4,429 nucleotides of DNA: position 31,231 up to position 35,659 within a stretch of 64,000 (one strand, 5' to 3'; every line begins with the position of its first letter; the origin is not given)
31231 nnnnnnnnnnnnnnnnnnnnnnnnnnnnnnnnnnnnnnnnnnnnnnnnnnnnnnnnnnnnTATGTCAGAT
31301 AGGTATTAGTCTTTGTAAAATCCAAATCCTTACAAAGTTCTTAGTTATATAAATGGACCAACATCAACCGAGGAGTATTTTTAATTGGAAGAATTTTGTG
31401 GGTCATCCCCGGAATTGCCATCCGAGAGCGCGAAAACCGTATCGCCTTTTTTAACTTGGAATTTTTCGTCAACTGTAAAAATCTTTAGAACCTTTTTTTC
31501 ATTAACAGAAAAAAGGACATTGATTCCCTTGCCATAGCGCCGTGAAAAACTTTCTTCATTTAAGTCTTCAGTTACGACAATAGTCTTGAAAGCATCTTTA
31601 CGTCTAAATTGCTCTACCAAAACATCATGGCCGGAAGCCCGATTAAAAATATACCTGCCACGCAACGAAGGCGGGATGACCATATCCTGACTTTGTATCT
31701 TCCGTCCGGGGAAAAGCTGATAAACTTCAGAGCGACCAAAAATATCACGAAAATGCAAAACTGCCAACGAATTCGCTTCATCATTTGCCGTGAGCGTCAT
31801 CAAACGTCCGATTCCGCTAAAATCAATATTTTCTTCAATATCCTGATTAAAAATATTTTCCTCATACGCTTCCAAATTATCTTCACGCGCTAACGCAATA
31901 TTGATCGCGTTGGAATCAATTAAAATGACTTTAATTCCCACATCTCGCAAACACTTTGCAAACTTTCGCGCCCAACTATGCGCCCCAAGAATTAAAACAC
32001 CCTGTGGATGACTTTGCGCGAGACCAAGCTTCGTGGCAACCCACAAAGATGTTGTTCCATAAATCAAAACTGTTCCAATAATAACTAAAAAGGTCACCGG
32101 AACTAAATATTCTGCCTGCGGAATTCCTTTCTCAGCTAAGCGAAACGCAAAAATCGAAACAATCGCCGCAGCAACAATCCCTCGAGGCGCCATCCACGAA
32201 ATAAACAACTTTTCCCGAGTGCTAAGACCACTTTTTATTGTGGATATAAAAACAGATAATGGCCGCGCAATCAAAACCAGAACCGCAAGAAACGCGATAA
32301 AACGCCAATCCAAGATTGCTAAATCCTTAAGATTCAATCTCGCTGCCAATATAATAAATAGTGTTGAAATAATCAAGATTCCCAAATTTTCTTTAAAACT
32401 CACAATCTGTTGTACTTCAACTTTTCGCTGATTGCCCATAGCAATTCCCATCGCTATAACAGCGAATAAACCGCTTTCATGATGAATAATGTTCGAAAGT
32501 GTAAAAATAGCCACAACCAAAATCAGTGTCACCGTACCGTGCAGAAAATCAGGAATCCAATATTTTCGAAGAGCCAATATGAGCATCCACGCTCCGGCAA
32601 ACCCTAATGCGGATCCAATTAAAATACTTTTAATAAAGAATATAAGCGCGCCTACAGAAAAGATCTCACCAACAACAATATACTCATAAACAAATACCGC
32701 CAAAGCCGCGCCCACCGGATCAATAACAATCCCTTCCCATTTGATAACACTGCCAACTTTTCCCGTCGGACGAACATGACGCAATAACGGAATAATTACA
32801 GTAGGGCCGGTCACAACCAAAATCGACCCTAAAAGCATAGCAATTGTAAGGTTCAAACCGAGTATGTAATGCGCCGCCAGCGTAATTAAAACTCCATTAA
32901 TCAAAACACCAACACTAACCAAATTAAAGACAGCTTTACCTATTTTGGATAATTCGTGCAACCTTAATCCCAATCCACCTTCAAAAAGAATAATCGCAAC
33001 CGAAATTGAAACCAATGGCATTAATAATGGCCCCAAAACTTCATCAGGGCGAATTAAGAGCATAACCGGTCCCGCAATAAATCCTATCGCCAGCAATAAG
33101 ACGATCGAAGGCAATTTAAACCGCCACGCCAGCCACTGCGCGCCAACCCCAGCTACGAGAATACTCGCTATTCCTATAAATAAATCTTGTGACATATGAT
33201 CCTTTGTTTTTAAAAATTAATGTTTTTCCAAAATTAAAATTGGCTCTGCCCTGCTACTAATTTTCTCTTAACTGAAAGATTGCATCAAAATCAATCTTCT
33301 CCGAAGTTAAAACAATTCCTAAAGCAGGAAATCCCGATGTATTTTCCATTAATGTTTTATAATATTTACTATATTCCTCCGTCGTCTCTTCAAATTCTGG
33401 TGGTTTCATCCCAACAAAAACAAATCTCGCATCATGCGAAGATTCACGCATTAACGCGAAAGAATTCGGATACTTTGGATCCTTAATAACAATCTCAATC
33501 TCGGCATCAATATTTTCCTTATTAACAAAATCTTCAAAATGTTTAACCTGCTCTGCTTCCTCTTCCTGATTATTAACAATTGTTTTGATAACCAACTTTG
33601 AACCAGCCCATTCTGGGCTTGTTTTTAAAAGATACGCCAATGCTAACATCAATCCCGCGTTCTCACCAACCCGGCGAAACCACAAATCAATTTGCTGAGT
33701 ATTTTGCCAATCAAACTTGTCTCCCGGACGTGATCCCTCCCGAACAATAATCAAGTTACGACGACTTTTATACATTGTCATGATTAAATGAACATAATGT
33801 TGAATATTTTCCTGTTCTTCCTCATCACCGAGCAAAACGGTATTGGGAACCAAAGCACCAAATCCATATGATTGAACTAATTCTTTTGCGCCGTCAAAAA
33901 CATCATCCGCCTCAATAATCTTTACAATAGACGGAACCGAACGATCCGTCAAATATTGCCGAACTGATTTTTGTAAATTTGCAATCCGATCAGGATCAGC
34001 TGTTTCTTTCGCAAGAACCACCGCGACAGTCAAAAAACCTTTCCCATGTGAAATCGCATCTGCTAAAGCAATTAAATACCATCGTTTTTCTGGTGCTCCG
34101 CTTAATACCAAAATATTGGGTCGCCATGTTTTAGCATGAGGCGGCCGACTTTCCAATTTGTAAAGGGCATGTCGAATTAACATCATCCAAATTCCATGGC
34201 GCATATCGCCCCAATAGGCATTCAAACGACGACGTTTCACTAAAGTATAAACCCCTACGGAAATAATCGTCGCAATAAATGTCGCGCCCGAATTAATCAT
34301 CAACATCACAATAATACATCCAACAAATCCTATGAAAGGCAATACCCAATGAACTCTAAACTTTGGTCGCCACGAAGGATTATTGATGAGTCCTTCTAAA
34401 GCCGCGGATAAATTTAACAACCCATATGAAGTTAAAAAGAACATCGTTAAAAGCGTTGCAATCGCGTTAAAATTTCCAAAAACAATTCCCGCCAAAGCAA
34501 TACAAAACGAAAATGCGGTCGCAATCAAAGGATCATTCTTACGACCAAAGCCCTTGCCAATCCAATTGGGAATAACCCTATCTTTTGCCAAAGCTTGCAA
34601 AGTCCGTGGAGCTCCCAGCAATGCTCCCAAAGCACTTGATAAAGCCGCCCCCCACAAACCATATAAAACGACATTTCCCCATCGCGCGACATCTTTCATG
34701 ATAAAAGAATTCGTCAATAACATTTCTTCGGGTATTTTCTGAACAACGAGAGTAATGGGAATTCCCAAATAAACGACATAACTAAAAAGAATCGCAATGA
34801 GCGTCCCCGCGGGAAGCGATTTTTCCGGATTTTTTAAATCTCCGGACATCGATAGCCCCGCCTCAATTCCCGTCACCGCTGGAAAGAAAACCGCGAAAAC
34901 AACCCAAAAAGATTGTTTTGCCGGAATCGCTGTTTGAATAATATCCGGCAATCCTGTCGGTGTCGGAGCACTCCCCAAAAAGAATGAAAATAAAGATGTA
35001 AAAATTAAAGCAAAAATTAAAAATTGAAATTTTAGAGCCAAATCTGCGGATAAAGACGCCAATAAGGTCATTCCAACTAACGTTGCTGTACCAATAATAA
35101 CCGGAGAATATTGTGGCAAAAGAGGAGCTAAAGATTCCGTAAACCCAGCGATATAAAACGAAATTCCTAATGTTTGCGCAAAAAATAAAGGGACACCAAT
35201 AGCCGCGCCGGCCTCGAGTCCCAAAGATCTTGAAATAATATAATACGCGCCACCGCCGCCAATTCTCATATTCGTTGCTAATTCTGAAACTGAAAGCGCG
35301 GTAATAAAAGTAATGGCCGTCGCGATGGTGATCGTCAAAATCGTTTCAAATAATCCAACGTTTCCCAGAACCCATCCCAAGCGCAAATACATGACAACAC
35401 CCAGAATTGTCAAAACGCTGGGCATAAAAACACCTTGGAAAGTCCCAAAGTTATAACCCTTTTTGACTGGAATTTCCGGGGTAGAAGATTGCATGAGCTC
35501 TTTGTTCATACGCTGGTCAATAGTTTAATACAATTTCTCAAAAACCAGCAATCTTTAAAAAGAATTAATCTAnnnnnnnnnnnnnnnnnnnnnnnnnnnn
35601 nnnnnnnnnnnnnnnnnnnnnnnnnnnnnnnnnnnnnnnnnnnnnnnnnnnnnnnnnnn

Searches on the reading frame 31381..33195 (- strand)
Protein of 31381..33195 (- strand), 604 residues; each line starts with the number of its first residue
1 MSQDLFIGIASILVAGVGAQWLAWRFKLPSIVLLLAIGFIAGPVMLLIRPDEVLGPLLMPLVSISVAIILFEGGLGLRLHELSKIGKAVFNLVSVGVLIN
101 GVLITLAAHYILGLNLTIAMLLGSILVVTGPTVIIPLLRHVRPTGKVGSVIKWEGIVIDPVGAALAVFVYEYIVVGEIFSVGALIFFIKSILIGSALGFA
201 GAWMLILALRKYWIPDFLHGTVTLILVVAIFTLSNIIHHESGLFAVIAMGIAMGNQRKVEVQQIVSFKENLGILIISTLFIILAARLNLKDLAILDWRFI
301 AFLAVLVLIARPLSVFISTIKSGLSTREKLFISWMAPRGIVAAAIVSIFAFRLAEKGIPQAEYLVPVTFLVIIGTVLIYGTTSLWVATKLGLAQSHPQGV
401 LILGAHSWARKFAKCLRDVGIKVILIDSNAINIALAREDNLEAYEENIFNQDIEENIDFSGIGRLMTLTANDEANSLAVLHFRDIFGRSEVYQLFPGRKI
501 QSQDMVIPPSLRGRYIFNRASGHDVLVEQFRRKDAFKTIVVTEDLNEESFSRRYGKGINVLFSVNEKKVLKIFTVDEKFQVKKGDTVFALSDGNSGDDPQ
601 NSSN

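Call 4: search_protein_families(library=pfam, proteins=[window:31381-33195:-])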
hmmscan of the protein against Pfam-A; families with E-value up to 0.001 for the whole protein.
window:31381-33195:- (604 aa): 2 families
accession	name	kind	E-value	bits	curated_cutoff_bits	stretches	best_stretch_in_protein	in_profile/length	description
PF00999.27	Na_H_Exchanger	-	1.6e-43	149.5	26.2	1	12-386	4-372/375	Sodium/hydrogen exchanger, transmembrane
PF02254.24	TrkA_N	-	1.4e-06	29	23.8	1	400-490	1-91/116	TrkA-N domain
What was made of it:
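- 31381..33195 (-): CPA-type K+(Na+)/H+ antiporter with an RCK N-domain (TrkA_N), 61 nt after SLC12. Pfam Na_H_Exchanger and TrkA_N (call 4).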

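Call 47: search_solved_structures(query=window:31381-33195:-, max_evalue=0.001)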
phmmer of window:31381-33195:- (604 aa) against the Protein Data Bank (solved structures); distinct sequences matched with E-value up to 0.001: 9.
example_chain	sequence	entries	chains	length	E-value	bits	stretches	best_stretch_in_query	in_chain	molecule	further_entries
4czb_C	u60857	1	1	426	1.7e-20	76.3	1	6-377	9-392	NA(+)/H(+) ANTIPORTER 1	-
4czb_A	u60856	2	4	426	2.9e-20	75.6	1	6-377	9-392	NA(+)/H(+) ANTIPORTER 1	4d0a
4cza_A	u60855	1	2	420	5.6e-10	41.6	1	11-386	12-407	NA+/H+ ANTIPORTER, PUTATIVE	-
4cz8_A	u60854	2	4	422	1.2e-09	40.6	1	11-386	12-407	NA+/H+ ANTIPORTER, PUTATIVE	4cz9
8j2m_A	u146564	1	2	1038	1.8e-09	39.9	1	5-355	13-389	Na+/H+ antiporter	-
8iwo_A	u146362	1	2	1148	2.3e-09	39.6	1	5-355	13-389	OsSOS1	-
7b4l_A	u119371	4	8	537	6e-08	34.9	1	27-372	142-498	Sodium/hydrogen exchanger 9B2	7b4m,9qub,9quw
7y3e_A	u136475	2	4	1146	1.6e-05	26.9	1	5-386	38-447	Sodium/hydrogen exchanger 7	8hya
8jd9_A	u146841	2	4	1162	1.7e-05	26.8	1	5-386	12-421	Sodium/hydrogen exchanger 7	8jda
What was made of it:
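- Tried and rejected: The antiporter's PDB matches cover only the membrane domain (call 47).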

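Call 65: search_protein_families(library=ncbifam, proteins=[window:31381-33195:-], max_evalue=1e-10)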
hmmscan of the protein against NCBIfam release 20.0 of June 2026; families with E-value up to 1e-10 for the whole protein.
window:31381-33195:- (604 aa): 3 families
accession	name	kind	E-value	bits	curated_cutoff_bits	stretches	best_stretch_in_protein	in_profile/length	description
NF003716.0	PRK05326.1-3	equivalog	4.3e-45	154.1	355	1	6-399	8-398/499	potassium/proton antiporter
NF003715.0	PRK05326.1-2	equivalog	3.6e-44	151.1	309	1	9-395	11-394/595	potassium/proton antiporter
NF003714.0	PRK05326.1-1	equivalog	7.5e-30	103.8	471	1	5-390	9-390/577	potassium/proton antiporter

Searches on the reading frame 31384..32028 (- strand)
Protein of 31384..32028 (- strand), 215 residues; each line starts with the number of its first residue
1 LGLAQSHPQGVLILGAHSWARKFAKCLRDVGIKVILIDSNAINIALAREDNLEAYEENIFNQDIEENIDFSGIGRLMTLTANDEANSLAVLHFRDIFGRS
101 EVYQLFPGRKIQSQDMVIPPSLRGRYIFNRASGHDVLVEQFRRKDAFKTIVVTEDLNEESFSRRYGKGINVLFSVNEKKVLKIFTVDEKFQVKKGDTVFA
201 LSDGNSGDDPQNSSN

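Call 67: search_protein_families(library=pfam, proteins=[window:31384-32028:-], max_evalue=1)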
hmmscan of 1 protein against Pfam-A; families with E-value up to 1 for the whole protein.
window:31384-32028:- (215 aa): 3 families
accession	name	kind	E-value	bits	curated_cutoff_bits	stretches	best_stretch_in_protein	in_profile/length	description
PF02254.24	TrkA_N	-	2.2e-07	31.6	23.8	1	11-101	1-91/116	TrkA-N domain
PF07991.19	KARI_N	-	0.0074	16.3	20.6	0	11-56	7-53/165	Acetohydroxy acid isomeroreductase, NADPH-binding domain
PF13478.12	XdhC_C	-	0.14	13.2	29.7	1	11-48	1-35/125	XdhC Rossmann domain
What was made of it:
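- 31381..33195 (-): No TrkA_C is detectable (call 67).
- Closest known: c-di-AMP control of K+ and compatible-solute uptake. Different: No RCK_C or CBS receptor domain was found in the window's transporters (call 67).
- The antiporter has only TrkA_N (call 67).
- Tried and rejected: RCK_C (TrkA_C) receptor domain in the CPA antiporter: not detectable even at E≤1 (call 67).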

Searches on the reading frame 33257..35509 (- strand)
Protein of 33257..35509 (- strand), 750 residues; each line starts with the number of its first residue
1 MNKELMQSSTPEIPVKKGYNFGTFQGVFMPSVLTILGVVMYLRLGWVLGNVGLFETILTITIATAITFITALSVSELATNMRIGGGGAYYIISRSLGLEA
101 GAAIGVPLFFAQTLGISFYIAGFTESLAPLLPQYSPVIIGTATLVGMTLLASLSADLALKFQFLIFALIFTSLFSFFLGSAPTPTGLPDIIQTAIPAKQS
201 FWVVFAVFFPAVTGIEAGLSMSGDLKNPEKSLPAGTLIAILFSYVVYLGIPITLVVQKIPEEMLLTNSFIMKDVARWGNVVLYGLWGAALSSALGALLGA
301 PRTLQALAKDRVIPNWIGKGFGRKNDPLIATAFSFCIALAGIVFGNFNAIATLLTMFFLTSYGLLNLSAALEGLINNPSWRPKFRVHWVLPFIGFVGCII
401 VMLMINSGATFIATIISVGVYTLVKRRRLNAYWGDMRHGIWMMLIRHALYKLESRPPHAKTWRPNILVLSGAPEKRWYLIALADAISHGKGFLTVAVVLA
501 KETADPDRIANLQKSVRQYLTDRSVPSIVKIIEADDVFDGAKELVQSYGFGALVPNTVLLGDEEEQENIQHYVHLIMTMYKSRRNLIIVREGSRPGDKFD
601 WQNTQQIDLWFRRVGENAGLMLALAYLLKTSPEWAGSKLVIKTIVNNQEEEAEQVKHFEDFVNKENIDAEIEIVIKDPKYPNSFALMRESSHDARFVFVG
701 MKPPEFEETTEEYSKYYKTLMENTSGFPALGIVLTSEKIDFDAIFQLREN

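Call 4: search_protein_families(library=pfam, proteins=[window:33257-35509:-])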
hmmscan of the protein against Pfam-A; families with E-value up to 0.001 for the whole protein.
window:33257-35509:- (750 aa): 2 families
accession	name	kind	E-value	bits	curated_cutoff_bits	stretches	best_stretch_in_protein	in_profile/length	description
PF00324.27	AA_permease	-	2.8e-50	171.8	24.6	1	26-441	1-443/470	Amino acid permease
PF03522.20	SLC12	-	4e-18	66.1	27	2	478-591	3-120/418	Solute carrier family 12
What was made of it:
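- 33257..35509 (-): SLC12-family cation/chloride cotransporter, 63 nt after cdaA. Pfam AA_permease and SLC12 (call 4).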

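Call 65: search_protein_families(library=ncbifam, proteins=[window:33257-35509:-], max_evalue=1e-10)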
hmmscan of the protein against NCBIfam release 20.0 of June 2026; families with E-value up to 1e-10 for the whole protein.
window:33257-35509:- (750 aa): 3 families
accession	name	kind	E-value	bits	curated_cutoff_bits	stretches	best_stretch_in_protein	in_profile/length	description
TIGR00930.1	2a30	subfamily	2.8e-134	449.4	953.4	2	265-680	374-817/936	K-Cl cotransporter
TIGR00909.1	2A0306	subfamily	4e-13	49.1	556.8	1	203-413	199-415/429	amino acid transporter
TIGR00906.1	2A0303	subfamily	1.2e-12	47.1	681.7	1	206-365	256-419/602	cationic amino acid transport permease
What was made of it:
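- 33257..35509 (-): Matches the K-Cl cotransporter subfamily TIGR00930 below its cutoff (call 65).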
